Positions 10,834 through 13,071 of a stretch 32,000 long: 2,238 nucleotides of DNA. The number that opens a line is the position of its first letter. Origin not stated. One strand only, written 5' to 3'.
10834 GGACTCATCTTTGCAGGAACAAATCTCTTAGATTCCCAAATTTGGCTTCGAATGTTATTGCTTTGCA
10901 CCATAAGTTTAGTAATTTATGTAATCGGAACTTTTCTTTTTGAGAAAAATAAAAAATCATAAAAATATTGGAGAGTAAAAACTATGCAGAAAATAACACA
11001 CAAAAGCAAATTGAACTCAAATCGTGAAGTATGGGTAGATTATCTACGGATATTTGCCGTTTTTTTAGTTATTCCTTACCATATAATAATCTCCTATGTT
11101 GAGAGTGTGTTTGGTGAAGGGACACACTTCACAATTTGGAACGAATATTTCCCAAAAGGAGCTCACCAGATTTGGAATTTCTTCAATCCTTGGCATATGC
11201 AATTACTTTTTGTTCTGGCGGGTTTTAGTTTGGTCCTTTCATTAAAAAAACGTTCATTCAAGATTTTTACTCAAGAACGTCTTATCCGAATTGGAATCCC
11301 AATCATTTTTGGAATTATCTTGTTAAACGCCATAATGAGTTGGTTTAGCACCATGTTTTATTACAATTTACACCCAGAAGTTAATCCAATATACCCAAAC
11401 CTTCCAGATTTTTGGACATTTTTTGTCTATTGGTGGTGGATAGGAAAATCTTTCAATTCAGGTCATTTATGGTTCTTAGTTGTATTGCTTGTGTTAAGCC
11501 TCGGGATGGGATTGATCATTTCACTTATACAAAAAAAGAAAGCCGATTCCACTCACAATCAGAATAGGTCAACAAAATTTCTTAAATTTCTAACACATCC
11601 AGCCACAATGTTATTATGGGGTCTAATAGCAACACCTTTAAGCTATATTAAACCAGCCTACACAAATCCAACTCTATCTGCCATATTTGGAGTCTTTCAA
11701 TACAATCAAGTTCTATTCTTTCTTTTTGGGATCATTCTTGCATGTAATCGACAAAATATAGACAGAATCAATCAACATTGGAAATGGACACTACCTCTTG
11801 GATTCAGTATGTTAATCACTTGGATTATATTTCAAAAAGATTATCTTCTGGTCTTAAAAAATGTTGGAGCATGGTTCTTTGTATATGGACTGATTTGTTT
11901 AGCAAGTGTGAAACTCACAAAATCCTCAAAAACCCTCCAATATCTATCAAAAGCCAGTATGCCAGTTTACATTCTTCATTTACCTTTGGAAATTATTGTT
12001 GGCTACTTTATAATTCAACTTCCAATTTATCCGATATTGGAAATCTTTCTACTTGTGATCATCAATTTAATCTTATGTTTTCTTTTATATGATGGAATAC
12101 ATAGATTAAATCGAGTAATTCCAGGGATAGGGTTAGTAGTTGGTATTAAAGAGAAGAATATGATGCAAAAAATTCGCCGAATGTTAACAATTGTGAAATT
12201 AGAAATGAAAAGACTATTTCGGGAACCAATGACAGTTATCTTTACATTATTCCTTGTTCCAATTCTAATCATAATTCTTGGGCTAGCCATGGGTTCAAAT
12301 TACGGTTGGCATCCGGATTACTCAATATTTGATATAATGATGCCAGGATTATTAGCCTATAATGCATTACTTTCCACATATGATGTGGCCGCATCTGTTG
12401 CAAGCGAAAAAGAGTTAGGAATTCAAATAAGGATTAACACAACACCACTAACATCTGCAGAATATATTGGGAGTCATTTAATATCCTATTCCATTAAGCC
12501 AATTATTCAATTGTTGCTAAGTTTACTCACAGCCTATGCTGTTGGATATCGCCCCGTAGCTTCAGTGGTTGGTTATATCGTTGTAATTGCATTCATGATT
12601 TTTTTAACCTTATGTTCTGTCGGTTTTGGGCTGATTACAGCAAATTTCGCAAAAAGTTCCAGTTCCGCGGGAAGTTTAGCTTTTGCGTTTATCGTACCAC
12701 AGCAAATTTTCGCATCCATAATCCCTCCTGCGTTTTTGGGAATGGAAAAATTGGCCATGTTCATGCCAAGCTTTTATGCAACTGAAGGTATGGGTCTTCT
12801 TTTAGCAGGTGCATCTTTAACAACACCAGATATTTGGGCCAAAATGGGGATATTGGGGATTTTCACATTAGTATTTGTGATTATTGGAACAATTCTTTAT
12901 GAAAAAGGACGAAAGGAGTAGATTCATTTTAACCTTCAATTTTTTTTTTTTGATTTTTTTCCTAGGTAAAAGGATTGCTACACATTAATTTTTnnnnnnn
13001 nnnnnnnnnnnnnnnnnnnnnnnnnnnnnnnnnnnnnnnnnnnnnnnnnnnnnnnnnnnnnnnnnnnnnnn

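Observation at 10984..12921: In-frame fusion of an acyltransferase-3 domain to an ABC-2 permease, next to a stand-alone paralogous permease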

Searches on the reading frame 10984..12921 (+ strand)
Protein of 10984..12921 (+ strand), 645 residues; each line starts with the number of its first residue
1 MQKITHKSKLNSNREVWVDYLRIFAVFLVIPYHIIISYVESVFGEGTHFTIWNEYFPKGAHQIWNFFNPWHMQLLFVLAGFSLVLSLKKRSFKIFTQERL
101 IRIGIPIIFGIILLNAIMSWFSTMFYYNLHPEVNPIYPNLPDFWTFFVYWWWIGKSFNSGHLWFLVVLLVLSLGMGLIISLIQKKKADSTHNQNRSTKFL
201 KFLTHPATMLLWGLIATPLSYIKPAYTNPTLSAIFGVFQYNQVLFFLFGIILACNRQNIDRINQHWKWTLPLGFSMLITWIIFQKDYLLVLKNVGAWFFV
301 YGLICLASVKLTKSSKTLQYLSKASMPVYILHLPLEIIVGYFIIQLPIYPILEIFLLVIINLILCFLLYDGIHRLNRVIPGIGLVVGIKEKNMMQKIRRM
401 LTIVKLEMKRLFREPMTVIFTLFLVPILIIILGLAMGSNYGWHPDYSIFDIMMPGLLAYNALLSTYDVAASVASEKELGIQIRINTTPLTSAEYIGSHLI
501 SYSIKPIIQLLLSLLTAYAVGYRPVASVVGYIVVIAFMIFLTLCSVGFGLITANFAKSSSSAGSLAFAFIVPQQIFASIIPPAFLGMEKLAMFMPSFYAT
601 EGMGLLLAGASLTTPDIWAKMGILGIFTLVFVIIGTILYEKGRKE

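Call 3: search_protein_families(library=pfam, proteins=[window:10984-12921:+], max_evalue=0.01)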
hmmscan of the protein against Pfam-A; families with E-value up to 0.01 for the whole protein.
window:10984-12921:+ (645 aa): 3 families
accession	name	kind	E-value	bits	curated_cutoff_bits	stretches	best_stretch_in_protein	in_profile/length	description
PF01757.29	Acyl_transf_3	-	6.8e-35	121.1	31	1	16-369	2-325/326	Acyltransferase domain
PF01061.29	ABC2_membrane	-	8.6e-14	52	26.9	1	401-603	4-206/211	ABC-2 type transporter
PF12698.13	ABC2_membrane_3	-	3.9e-13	49.7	31.6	1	447-636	159-346/347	ABC-2 family transporter protein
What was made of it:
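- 11029..12117 (+): AT3/TmAT acyltransferase core, residues 16-378, ten transmembrane helices. PF01757 at 121 bits (call 3).
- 12160..12918 (+): Permease B domain, residues 393-645: N-terminal interface helix, six transmembrane helices and re-entrant helices. PF01061 and PF12698 (call 3).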

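Call 6: find_homologous_proteins(query=window:10984-12918:+, max_evalue=0.00001)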
Query window:10984-12918:+ (645 aa): 90 proteins with E <= 0.00001 among 8000 candidates.
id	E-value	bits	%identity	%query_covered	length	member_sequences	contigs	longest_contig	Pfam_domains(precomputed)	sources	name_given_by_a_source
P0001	0.0e+0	1431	100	100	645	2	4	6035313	PF01757.29,PF01061.30,PF12698.14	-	-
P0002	0.0e+0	1207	83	98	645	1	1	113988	PF01757.29,PF01061.30,PF12698.14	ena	-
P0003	4.4e-192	658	58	80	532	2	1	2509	PF01757.29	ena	-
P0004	5.6e-121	423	50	61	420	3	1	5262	PF01757.29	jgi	-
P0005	2.4e-120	421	50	61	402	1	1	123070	PF01757.29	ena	-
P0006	4.7e-120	420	50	62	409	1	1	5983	PF01757.29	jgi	jgi:surface polysaccharide O-acyltransferase-like enzyme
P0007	5.4e-120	420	49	62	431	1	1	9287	PF01757.29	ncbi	-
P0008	8.9e-120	419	48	62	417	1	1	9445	PF01757.29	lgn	-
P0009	2.6e-115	404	49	60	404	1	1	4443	PF01757.29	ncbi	-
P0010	6.9e-24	102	25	56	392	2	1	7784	PF01757.29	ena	-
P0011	1.3e-19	88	26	59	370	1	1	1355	PF01757.29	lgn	-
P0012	1.5e-18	85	37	16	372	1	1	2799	PF01757.29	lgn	-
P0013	2.1e-17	81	25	57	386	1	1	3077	PF01757.29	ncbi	-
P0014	4.7e-17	80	27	59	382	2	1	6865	PF01757.29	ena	-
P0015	1.8e-16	78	27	51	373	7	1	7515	PF01757.29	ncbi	-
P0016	2.2e-16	78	26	53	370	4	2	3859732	PF01757.29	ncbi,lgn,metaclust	metaclust:status=active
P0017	3.0e-16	77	35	16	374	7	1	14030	PF01757.29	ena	-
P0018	3.7e-16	77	28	58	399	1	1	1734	PF01757.29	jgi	jgi:glucan biosynthesis protein C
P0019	4.4e-16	77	27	60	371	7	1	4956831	PF01757.29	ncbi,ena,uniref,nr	ncbi:acyltransferase family protein [Draconibacterium orientale]|uniref:acyltransferase family prote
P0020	8.0e-16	76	25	52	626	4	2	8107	PF01757.29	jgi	jgi:fucose 4-O-acetylase-like acetyltransferase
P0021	2.3e-15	74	24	58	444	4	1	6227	PF01757.29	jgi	jgi:surface polysaccharide O-acyltransferase-like enzyme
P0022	2.8e-15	74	32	16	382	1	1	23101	PF01757.29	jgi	jgi:peptidoglycan/LPS O-acetylase OafA/YrhL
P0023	8.6e-15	72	28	60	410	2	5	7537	PF01757.29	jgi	jgi:glucan biosynthesis protein C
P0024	1.2e-14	72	28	51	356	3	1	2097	PF01757.29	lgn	-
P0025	1.8e-14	71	21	51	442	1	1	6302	PF01757.29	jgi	jgi:surface polysaccharide O-acyltransferase-like enzyme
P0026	3.8e-14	70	34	24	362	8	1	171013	PF01757.29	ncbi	-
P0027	5.1e-14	70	28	56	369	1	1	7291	PF01757.29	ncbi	-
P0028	8.9e-14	69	24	57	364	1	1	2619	PF01757.29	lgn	-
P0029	1.1e-13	69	24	62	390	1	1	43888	PF01757.29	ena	-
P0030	1.6e-13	68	26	59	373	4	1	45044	PF01757.29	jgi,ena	-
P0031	3.0e-13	67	34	28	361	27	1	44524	PF01757.29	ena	-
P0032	4.0e-13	67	24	56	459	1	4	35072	PF01757.29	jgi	jgi:glucan biosynthesis protein C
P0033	7.4e-13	66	26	60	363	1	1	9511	PF01757.29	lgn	-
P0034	9.6e-13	66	23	58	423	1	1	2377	PF01757.29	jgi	jgi:surface polysaccharide O-acyltransferase-like enzyme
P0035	9.6e-13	66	24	49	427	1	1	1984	PF01757.29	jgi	jgi:hypothetical protein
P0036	1.2e-12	65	25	59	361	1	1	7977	PF01757.29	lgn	-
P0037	1.4e-12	65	27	59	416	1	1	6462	PF01757.29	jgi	jgi:glucan biosynthesis protein C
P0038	2.0e-12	65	23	56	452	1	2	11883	PF01757.29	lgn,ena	-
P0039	2.0e-12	64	25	56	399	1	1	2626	PF01757.29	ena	-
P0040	2.2e-12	64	31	17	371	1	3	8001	PF01757.29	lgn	-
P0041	3.0e-12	64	27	52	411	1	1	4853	PF01757.29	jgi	jgi:surface polysaccharide O-acyltransferase-like enzyme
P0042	3.1e-12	64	26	59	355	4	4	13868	PF01757.29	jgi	jgi:hypothetical protein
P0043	4.0e-12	64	29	12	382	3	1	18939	PF01757.29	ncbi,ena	-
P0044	4.5e-12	63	21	58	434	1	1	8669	PF01757.29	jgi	jgi:surface polysaccharide O-acyltransferase-like enzyme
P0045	7.5e-12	63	24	56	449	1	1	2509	PF01757.29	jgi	jgi:glucans biosynthesis protein C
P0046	9.4e-12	62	29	28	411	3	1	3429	PF01757.29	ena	-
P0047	1.0e-11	62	24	60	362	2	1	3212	PF01757.29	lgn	-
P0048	1.1e-11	62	27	52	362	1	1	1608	PF01757.29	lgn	-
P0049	3.4e-11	60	23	56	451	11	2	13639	PF01757.29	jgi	jgi:glucan biosynthesis protein C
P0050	4.5e-11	60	26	60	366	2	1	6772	PF01757.29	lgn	-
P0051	4.7e-11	60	26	60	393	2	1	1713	PF01757.29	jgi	-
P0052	9.5e-11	59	26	59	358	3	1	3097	PF01757.29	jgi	jgi:glucan biosynthesis protein C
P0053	1.1e-10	59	27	58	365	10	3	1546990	PF01757.29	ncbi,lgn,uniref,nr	ncbi:acyltransferase family protein [Methanothermobacter tenebrarum]|uniref:Acyltransferase 3 domain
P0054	1.3e-10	58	23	57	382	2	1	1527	PF01757.29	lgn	-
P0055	1.4e-10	58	22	58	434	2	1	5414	PF01757.29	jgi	jgi:glucan biosynthesis protein C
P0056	1.8e-10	58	23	59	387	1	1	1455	PF01757.29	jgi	jgi:peptidoglycan/LPS O-acetylase OafA/YrhL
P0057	2.1e-10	58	23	58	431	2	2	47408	PF01757.29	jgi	jgi:surface polysaccharide O-acyltransferase-like enzyme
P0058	3.0e-10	57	26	59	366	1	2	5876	PF01757.29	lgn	-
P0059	4.4e-10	57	25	62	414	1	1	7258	PF01757.29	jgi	-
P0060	1.1e-9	55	30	28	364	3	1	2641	PF01757.29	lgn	-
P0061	1.3e-9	55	26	29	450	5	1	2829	PF01757.29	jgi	jgi:glucans biosynthesis protein C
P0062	2.6e-9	54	22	57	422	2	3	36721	PF01757.29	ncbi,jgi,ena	-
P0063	3.2e-9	54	27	49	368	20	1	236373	PF01757.29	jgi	jgi:glucans biosynthesis protein C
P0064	4.4e-9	53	32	13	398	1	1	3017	PF01757.29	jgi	jgi:hypothetical protein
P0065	8.2e-9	53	24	59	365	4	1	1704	PF01757.29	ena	-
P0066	9.0e-9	52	25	61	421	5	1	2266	PF01757.29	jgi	jgi:glucan biosynthesis protein C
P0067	1.1e-8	52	23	59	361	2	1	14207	PF01757.29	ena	-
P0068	1.2e-8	52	33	25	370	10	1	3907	PF01757.29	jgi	-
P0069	1.4e-8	52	22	56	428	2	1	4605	PF01757.29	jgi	jgi:glucan biosynthesis protein C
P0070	2.0e-8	51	23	69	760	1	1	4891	PF01757.29,PF00144.30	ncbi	-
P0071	2.2e-8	51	23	51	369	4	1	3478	PF01757.29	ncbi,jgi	-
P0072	3.7e-8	50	23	58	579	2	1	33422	PF01757.29,PF09917.16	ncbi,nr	ncbi:MAG: DUF2147 domain-containing protein [Deltaproteobacteria bacterium]|nr:DUF2147 domain-contai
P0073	9.4e-8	49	26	57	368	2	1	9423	PF01757.29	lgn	-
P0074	1.2e-7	49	32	25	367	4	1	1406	PF01757.29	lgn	-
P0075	1.6e-7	48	33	25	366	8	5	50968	PF01757.29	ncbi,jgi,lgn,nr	ncbi:MAG TPA: acyltransferase family protein [Methanobacteriales archaeon]|nr:MAG: Putative membrane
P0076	1.7e-7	48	22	56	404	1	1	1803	PF01757.29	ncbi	-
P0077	2.3e-7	48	26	60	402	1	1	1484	PF01757.29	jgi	jgi:fucose 4-O-acetylase-like acetyltransferase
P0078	2.6e-7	48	24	58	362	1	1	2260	PF01757.29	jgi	jgi:glucan biosynthesis protein C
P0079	2.8e-7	47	25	59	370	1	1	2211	PF01757.29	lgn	-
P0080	3.6e-7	47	31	17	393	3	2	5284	PF01757.29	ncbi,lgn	-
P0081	1.1e-6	45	25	59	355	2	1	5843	PF01757.29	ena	-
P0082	1.6e-6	45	28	52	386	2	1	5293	PF01757.29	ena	-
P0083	1.7e-6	45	26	49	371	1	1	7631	PF01757.29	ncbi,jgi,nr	ncbi:MAG: acyltransferase family protein [Candidatus Symbiothrix sp.]|jgi:hypothetical protein|nr:ac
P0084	2.0e-6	45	23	13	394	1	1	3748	PF01757.29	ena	-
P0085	2.1e-6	45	27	51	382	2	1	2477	PF01757.29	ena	-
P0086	2.4e-6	44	28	26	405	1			PF01757.29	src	-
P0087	3.0e-6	44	22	48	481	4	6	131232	PF01757.29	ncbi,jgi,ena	-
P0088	3.6e-6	44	30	25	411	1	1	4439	PF01757.29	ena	-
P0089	8.5e-6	43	21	57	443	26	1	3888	PF01757.29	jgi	-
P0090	9.7e-6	42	24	47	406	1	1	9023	PF01757.29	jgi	jgi:Acyltransferase family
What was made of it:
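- The window's protein sits on a 6,035,313-bp contig (call 6).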

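Call 7: find_encoding_contigs(protein=P0002, flank=8000, max_places=3)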
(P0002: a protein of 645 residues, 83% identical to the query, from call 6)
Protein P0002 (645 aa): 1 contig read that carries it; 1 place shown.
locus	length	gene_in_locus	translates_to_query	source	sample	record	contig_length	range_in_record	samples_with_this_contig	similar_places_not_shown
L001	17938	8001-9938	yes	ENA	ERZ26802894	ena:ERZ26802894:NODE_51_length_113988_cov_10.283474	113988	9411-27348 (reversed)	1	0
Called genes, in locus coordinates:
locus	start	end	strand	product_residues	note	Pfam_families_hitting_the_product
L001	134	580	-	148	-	-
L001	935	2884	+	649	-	PF02310:B12-binding (faint)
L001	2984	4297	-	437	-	PF13188:PAS_8 (faint), PF00989:PAS, PF13426:PAS_9 (weak), PF08447:PAS_3 (weak), PF00989:PAS (weak), PF08448:PAS_4, PF13426:PAS_9, PF08447:PAS_3 (weak)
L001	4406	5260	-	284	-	-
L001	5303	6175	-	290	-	PF01022:HTH_5, PF12802:MarR_2 (weak), PF12840:HTH_20 (weak), PF00025:Arf, PF04670:Gtr1_RagA, PF09439:SRPRB (weak)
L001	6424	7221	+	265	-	PF00005:ABC_tran, PF13304:AAA_21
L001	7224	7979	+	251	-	PF01061:ABC2_membrane, PF12698:ABC2_membrane_3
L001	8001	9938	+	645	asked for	PF01757:Acyl_transf_3, PF01061:ABC2_membrane, PF12698:ABC2_membrane_3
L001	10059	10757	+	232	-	PF27271:AF_1327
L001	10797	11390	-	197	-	-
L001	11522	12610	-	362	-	PF00005:ABC_tran, PF02463:SMC_N (faint), PF13304:AAA_21 (faint)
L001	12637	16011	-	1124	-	PF02687:FtsX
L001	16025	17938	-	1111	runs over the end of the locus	PF02687:FtsX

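Call 8: find_encoding_contigs(protein=P0003, flank=5000, max_places=3)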
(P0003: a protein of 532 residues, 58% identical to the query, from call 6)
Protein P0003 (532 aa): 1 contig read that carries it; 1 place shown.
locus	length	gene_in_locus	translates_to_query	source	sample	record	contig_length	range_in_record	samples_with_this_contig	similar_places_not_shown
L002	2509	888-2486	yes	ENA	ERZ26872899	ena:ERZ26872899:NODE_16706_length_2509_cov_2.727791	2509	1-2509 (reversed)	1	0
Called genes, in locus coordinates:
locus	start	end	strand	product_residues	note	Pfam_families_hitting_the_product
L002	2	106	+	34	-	?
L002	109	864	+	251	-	PF01061:ABC2_membrane, PF12698:ABC2_membrane_3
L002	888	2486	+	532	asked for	PF01757:Acyl_transf_3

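Call 9: find_encoding_contigs(protein=P0005, flank=8000, max_places=3)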
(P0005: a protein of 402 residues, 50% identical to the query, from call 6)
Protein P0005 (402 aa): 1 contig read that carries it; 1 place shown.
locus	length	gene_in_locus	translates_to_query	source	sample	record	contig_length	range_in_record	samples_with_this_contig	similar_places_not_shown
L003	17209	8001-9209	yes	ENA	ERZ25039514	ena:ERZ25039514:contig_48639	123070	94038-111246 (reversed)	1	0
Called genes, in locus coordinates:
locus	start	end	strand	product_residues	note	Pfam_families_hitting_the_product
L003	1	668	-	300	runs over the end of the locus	PF00709:Adenylsucc_synt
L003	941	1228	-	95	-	-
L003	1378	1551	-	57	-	-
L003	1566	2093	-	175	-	PF17677:Glyco_hydro38C2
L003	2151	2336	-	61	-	-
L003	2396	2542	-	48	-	-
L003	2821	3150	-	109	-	PF09261:Alpha-mann_mid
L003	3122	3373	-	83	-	-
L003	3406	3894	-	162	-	PF01074:Glyco_hydro_38N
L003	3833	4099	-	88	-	PF01074:Glyco_hydro_38N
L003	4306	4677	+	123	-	PF01022:HTH_5 (faint), PF13404:HTH_AsnC-type, PF13412:HTH_24, PF08279:HTH_11 (weak), PF09339:HTH_IclR (weak)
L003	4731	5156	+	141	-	PF13404:HTH_AsnC-type, PF13412:HTH_24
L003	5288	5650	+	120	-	-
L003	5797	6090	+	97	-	-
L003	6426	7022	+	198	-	PF00005:ABC_tran, PF13304:AAA_21 (faint)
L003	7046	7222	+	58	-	-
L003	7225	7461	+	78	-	-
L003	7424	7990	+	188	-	PF01061:ABC2_membrane, PF12698:ABC2_membrane_3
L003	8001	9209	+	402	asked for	PF01757:Acyl_transf_3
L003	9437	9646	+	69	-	-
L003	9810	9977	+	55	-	-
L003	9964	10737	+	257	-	PF08240:ADH_N (weak), PF00107:ADH_zinc_N, PF13602:ADH_zinc_N_2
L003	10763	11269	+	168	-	-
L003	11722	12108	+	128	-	-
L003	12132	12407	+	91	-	-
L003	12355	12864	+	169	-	-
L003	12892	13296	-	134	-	-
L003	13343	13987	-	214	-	PF13508:Acetyltransf_7 (weak), PF13527:Acetyltransf_9 (weak), PF13673:Acetyltransf_10 (weak)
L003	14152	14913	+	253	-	PF12146:Hydrolase_4, PF00561:Abhydrolase_1 (weak), PF20408:Abhydrolase_11 (faint)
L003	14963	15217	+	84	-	PF00753:Lactamase_B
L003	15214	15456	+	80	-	PF00753:Lactamase_B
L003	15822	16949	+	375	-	-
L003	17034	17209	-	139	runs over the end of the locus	PF01850:PIN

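Call 11: find_encoding_contigs(protein=P0007, flank=6000, max_places=2)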
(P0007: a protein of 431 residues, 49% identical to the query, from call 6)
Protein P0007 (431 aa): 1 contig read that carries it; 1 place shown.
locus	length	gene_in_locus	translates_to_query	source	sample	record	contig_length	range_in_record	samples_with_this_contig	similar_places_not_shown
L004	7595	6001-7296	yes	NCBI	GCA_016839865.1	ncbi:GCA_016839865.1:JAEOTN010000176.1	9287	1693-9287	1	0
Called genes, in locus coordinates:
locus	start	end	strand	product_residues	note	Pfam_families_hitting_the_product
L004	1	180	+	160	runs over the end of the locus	-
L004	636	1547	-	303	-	PF00892:EamA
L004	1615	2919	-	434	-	PF00709:Adenylsucc_synt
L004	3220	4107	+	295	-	PF01022:HTH_5 (faint), PF01047:MarR (faint), PF01978:TrmB (faint), PF08221:HTH_9 (faint), PF13404:HTH_AsnC-type, PF13412:HTH_24, PF13404:HTH_AsnC-type, PF13412:HTH_24, +6 more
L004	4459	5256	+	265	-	PF00005:ABC_tran, PF13304:AAA_21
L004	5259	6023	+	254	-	PF01061:ABC2_membrane, PF12698:ABC2_membrane_3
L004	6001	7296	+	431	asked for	PF01757:Acyl_transf_3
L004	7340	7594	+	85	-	?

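Call 12: find_encoding_contigs(protein=P0008, flank=6000, max_places=2)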
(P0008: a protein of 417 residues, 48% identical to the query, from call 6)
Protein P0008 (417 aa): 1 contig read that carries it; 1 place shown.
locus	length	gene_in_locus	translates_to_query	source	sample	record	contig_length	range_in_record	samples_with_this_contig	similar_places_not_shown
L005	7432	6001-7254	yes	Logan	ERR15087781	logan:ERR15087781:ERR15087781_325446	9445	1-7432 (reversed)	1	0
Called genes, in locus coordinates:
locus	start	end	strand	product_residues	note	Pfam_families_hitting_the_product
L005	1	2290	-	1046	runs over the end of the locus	PF01074:Glyco_hydro_38N, PF09261:Alpha-mann_mid, PF07748:Glyco_hydro_38C, PF17677:Glyco_hydro38C2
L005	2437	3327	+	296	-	PF01022:HTH_5 (faint), PF08279:HTH_11 (faint), PF12802:MarR_2 (faint), PF13404:HTH_AsnC-type, PF13412:HTH_24, PF22451:NirdL-like_HTH (faint), PF13404:HTH_AsnC-type, PF13412:HTH_24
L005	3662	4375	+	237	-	PF14329:DUF4386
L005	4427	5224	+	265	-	PF00005:ABC_tran, PF13304:AAA_21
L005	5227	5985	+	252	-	PF01061:ABC2_membrane, PF12698:ABC2_membrane_3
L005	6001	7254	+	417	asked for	PF01757:Acyl_transf_3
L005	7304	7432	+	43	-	?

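Call 13: find_encoding_contigs(protein=P0004, flank=6000, max_places=2)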
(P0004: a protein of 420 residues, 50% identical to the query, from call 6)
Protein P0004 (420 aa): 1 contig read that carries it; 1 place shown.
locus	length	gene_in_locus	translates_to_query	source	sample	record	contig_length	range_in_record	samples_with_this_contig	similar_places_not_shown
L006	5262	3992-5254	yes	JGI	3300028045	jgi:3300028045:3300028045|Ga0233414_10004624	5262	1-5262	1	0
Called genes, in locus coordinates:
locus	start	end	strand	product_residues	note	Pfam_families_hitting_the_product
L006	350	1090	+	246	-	PF02517:Rce1-like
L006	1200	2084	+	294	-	PF01022:HTH_5 (faint), PF01047:MarR (faint), PF01978:TrmB (faint), PF08221:HTH_9 (faint), PF13404:HTH_AsnC-type, PF13412:HTH_24, PF13404:HTH_AsnC-type, PF13412:HTH_24, +4 more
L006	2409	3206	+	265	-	PF00005:ABC_tran, PF13304:AAA_21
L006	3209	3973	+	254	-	PF01061:ABC2_membrane, PF12698:ABC2_membrane_3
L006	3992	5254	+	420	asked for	PF01757:Acyl_transf_3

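Call 14: find_encoding_contigs(protein=P0006, flank=6000, max_places=2)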
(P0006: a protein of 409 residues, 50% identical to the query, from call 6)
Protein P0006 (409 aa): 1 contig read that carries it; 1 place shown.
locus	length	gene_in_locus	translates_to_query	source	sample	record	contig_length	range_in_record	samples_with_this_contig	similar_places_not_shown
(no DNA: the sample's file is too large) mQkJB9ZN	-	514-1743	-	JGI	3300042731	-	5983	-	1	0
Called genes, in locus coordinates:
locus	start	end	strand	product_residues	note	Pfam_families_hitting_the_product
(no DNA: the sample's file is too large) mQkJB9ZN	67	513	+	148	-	PF01061:ABC2_membrane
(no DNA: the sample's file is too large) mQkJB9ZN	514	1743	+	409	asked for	PF01757:Acyl_transf_3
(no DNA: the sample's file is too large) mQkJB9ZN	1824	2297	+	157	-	-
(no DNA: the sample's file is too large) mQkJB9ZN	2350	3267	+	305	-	PF08240:ADH_N, PF00107:ADH_zinc_N, PF13602:ADH_zinc_N_2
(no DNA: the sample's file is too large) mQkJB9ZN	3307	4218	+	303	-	PF08240:ADH_N, PF00107:ADH_zinc_N, PF13602:ADH_zinc_N_2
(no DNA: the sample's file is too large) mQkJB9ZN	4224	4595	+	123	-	-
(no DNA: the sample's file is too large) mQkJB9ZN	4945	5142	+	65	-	-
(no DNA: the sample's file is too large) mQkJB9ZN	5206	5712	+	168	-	-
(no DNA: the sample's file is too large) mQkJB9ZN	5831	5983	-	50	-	?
